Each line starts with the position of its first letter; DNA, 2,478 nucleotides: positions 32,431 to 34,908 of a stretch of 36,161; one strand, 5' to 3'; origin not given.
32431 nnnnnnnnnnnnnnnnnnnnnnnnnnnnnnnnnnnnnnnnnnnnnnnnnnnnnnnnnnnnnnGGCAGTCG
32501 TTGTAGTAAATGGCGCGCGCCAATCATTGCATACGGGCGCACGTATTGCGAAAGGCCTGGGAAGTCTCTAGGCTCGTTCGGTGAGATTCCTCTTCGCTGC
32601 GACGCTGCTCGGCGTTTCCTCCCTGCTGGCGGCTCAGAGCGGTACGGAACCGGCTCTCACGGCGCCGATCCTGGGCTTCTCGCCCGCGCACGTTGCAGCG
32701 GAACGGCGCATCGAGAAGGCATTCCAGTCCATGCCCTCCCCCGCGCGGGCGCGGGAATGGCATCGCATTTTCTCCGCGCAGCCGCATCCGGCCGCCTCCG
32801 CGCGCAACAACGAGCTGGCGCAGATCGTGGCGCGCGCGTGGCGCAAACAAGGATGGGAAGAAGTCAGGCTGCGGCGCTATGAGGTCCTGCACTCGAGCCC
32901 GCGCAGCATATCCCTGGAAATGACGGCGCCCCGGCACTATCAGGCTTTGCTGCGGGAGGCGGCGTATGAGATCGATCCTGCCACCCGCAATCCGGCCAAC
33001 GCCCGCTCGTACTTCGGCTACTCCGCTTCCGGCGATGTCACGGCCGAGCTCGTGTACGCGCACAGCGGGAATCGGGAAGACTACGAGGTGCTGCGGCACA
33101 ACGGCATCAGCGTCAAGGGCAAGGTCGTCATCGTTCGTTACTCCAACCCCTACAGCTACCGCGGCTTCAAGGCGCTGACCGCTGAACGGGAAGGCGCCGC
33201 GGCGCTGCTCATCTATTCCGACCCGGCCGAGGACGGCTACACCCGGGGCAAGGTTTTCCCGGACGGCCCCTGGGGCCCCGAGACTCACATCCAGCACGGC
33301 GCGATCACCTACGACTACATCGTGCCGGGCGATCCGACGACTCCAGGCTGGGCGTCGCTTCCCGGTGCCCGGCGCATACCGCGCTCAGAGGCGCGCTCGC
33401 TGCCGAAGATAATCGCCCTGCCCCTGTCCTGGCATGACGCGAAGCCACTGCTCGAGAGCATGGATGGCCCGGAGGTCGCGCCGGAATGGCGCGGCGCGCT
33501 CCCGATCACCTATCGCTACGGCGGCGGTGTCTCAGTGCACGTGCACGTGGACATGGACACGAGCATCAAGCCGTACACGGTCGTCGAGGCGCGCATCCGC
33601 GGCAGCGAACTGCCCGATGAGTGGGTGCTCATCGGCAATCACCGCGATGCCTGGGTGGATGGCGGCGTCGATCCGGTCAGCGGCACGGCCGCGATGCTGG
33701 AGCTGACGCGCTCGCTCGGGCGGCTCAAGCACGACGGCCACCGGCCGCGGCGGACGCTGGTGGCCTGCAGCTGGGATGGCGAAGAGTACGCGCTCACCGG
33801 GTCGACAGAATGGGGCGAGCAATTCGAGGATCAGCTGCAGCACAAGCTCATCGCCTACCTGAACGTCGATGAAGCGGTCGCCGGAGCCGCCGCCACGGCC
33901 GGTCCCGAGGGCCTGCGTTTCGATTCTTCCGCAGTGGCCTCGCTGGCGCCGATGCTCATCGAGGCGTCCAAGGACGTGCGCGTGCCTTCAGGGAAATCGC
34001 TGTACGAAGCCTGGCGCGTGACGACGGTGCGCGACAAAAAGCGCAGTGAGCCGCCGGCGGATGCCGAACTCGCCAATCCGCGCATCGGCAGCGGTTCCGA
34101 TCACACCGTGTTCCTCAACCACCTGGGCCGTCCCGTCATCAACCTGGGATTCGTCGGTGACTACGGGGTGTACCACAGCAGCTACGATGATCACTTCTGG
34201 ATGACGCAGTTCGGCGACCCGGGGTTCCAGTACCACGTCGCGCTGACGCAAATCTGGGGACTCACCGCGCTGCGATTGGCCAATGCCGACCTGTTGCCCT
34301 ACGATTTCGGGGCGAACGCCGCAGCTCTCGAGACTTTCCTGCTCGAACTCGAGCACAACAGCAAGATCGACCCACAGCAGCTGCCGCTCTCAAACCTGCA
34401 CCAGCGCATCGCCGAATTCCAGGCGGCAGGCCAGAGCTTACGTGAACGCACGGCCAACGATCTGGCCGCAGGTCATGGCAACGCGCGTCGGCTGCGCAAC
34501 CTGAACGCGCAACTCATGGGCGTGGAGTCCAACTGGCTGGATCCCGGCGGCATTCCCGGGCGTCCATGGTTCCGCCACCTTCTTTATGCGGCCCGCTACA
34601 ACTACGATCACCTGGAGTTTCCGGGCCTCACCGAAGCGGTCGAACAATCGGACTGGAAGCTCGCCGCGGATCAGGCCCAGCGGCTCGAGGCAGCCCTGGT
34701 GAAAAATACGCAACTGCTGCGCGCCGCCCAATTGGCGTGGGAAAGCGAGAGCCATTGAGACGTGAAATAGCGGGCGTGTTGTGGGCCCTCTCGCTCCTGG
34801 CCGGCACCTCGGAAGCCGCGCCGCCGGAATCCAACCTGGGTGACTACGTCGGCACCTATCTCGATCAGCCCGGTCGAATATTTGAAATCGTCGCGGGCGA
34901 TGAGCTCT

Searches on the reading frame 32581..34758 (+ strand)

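Call 9: search_protein_families(library=pfam, proteins=[window:32581-34758:+], max_evalue=0.001)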
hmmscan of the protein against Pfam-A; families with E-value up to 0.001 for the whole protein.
window:32581-34758:+ (725 aa): 3 families
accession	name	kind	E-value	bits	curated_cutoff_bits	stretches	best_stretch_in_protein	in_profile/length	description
PF04253.20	TFR_dimer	-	9.3e-22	77.7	27.1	1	603-713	3-120/121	Transferrin receptor-like dimerisation domain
PF04389.22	Peptidase_M28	-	6.6e-15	55.8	21.3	1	337-538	4-174/193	Peptidase family M28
PF02225.27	PA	-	8.9e-08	32.6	23.9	1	153-239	1-89/95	PA domain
